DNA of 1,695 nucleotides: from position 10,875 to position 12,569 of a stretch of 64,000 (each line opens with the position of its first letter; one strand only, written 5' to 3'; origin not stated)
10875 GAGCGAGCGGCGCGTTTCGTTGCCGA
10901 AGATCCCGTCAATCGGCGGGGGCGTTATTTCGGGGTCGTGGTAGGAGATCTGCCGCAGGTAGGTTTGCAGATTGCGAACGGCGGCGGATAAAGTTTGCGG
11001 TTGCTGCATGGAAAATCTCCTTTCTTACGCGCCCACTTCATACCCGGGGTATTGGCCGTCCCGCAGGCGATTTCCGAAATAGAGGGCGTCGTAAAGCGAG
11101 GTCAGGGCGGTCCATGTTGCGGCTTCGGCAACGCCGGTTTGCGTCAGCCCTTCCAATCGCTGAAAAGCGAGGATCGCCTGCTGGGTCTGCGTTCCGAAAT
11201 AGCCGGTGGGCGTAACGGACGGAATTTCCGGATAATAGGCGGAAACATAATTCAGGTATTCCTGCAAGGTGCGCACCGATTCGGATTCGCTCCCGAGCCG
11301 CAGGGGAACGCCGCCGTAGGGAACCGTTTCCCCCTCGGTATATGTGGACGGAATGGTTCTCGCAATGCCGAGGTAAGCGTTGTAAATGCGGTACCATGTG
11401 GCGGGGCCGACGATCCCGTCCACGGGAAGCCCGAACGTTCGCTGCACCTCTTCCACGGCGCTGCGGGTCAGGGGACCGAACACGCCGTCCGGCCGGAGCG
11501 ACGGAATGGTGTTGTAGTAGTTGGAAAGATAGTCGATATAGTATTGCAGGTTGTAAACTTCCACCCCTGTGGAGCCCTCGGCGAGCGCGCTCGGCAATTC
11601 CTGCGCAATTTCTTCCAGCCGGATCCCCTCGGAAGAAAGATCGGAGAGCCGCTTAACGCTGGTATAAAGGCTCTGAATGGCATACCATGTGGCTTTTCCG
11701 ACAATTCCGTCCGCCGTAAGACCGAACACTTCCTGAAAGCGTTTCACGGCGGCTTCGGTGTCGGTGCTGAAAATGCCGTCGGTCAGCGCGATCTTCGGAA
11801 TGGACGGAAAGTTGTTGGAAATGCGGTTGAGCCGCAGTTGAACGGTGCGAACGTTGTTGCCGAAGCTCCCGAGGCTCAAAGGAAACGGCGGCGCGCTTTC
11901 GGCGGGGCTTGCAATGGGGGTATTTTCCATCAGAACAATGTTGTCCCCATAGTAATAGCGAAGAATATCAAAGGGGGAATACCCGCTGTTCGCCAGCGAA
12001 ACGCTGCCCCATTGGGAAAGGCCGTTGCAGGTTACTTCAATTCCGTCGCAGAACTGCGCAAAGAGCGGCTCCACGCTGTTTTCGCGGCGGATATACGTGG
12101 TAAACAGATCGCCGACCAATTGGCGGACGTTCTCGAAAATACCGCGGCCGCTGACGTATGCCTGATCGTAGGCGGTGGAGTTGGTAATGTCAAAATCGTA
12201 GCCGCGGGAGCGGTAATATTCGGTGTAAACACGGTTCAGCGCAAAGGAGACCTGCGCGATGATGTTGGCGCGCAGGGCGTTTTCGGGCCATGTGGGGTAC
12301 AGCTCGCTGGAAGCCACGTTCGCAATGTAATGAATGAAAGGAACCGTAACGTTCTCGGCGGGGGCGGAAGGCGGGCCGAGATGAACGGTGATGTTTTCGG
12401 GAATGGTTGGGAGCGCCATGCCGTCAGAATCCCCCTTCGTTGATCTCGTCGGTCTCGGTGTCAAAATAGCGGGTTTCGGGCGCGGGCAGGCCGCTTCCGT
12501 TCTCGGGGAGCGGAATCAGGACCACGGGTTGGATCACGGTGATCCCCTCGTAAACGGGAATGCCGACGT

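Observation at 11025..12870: SleC-type cortex-lytic zymogen split into a pro-domain ORF and a catalytic ORF exactly at a G5 homopolymer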

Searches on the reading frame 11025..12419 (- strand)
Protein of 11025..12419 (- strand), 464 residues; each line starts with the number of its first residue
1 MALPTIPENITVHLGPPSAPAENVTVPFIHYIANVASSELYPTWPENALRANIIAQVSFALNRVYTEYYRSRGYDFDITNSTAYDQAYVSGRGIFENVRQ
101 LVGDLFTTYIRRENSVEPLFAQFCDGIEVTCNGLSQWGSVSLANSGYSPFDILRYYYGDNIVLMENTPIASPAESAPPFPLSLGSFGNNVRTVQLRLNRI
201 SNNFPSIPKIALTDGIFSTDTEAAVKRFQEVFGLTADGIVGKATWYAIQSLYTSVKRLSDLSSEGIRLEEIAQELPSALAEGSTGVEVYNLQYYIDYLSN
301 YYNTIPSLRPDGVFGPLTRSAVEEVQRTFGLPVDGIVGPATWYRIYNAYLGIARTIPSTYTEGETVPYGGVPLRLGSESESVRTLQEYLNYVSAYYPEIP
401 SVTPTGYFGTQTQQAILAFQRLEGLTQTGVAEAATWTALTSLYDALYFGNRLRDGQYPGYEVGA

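Call 3: search_protein_families(library=pfam, proteins=[window:11025-12419:-], max_evalue=0.1)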
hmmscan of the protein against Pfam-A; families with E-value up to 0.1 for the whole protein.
window:11025-12419:- (464 aa): 3 families
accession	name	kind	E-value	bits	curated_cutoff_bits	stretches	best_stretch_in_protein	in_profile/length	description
PF01471.23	PG_binding_1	-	5e-52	174.4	23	3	187-248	2-57/57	Putative peptidoglycan binding domain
PF09374.15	PG_binding_3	-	5.1e-09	36.6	24.6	0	224-249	2-32/76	Predicted Peptidoglycan domain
PF08486.15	SpoIID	-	3.5e-06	28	23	1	25-90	10-69/97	Stage II sporulation protein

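Call 4: search_protein_families(library=ncbifam, proteins=[window:11025-12419:-], max_evalue=0.1)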
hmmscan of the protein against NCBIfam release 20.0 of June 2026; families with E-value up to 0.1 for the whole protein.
window:11025-12419:- (464 aa): 10 families
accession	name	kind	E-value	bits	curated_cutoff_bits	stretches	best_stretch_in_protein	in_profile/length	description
TIGR02869.1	spore_SleB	equivalog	1.1e-27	97.2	236.5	3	278-355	6-73/201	spore cortex-lytic enzyme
NF052335.1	PdgHdaseHSB129560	equivalog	6e-24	85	500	3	281-346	202-262/330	peptidoglycan hydrolase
NF052336.1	PdgHdaseHSB100310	equivalog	2.4e-23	83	500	3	278-347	184-248/316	peptidoglycan hydrolase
TIGR02669.1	SpoIID_LytB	domain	2e-10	41.1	83.3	2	133-158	239-264/270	SpoIID/LytB domain-containing protein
NF052377.1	lmo1851_S41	exception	1.7e-08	33.6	725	2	373-440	384-446/468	lmo1851 family serine protease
TIGR02870.1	spore_II_D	equivalog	2.3e-08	33.6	234.75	2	25-92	71-140/338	stage II sporulation protein D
TIGR03979.1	His_Ser_Rich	equivalog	7.9e-06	26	121.65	0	405-439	152-186/190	His-Xaa-Ser repeat protein HxsA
NF038080.1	PG_bind_siph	domain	8.7e-06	26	55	0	223-248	46-74/76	peptidoglycan-binding protein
NF007891.0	PRK10594.1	equivalog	1.1e-05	24.5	425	1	214-297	315-393/617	L,D-transpeptidase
NF004786.0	PRK06132.1-3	equivalog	0.00085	18.2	329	0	379-445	220-281/418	hypothetical protein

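Call 5: search_solved_structures(query=window:11025-12419:-, max_evalue=0.01, show_alignments=2)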
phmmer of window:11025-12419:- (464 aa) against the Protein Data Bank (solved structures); distinct sequences matched with E-value up to 0.01: 10.
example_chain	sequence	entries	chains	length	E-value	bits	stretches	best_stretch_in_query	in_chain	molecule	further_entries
9h68_A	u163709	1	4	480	2.5e-74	254.3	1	4-262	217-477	Spore cortex-lytic enzyme pre-pro-form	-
1lbu_A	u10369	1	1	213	1.1e-09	41.2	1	278-361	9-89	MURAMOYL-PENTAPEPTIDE CARBOXYPEPTIDASE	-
7rum_A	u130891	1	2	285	2e-06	30.4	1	282-348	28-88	Endolysin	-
5tv7_A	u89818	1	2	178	0.00014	24.4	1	277-345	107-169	Putative peptidoglycan-binding/hydrolysing protein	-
6tci_A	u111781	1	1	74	0.00017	24.1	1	279-344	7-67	Spore cortex-lytic enzyme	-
3bkh_A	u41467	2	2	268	0.0012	21.3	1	279-359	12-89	lytic transglycosylase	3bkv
5nm7_G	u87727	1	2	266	0.0015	21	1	308-345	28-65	Peptidoglycan-binding domain 1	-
4fet_B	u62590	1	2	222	0.0015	21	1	280-346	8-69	Spore cortex-lytic enzyme prepeptide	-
9xps_S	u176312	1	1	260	0.0016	20.9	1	280-358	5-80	Endolysin gp144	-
4lpq_A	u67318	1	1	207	0.0058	19.1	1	278-350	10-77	ErfK/YbiS/YcfS/YnhG family protein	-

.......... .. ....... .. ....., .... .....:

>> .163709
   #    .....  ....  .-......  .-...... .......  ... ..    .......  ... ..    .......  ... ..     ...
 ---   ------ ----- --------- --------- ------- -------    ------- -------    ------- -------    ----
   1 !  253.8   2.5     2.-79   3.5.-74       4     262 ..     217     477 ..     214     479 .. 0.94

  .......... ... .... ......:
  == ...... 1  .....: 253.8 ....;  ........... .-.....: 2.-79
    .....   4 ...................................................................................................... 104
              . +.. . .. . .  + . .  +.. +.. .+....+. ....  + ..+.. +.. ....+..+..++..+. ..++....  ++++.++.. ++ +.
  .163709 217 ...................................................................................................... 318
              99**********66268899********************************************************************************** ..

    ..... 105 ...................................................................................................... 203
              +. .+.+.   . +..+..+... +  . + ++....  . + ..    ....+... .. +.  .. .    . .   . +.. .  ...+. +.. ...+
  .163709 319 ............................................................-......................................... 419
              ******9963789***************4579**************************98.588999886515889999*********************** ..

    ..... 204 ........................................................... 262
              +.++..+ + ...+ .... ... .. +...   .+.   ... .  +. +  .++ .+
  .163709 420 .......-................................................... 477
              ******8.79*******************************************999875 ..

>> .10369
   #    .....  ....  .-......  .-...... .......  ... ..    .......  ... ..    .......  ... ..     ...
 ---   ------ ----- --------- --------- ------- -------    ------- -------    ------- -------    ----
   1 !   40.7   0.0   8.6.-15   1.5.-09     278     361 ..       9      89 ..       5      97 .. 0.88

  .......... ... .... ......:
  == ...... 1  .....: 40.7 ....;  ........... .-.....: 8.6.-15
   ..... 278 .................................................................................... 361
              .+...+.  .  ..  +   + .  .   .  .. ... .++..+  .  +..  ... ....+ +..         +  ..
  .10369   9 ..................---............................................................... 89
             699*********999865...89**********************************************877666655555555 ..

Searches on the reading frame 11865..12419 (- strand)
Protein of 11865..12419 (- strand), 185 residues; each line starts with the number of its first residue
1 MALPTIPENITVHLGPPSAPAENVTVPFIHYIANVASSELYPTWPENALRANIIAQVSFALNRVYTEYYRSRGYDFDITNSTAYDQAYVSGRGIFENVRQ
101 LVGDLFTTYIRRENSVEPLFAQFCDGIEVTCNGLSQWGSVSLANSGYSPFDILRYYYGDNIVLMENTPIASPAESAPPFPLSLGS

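Call 26: find_homologous_proteins(query=window:11865-12419:-, max_evalue=1e-10)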
Query window:11865-12419:- (185 aa): 1992 proteins with E <= 1e-10 among 2043 candidates; the best 120 are listed.
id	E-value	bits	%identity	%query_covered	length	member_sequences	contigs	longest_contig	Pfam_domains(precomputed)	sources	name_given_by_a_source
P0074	2.1e-105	368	89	100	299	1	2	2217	PF01471.24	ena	-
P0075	6.4e-105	367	89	100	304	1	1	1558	PF08486.16,PF01471.24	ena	-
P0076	1.3e-84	301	70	99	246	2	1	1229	PF01471.24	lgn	-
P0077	3.1e-84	299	68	99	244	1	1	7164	PF01471.24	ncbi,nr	ncbi:MAG: spore cortex-lytic protein, partial [Ruminococcaceae bacterium]|nr:spore cortex-lytic prot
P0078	3.8e-84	299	90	78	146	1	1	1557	PF08486.16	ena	-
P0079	3.8e-84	299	70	99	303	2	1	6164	PF01471.24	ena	-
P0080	4.3e-83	296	71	98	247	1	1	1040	PF01471.24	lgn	-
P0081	1.0e-82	294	69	99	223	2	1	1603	-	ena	-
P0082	3.2e-82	293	67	99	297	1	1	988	PF01471.24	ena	-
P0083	3.8e-82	292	69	99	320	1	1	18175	PF01471.24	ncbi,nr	ncbi:MAG: peptidoglycan-binding protein, partial [Clostridia bacterium]|nr:peptidoglycan-binding pro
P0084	5.2e-82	292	68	98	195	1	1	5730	-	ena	-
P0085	1.6e-81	290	68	99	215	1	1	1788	-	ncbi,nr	ncbi:MAG: spore cortex-lytic protein, partial [Clostridia bacterium]|nr:spore cortex-lytic protein [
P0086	2.2e-81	290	69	98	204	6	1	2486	-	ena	-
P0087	3.9e-81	289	69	99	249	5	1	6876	PF01471.24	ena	-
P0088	5.9e-81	289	66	98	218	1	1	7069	-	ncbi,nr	ncbi:MAG: spore cortex-lytic protein, partial [Clostridia bacterium]|nr:spore cortex-lytic protein [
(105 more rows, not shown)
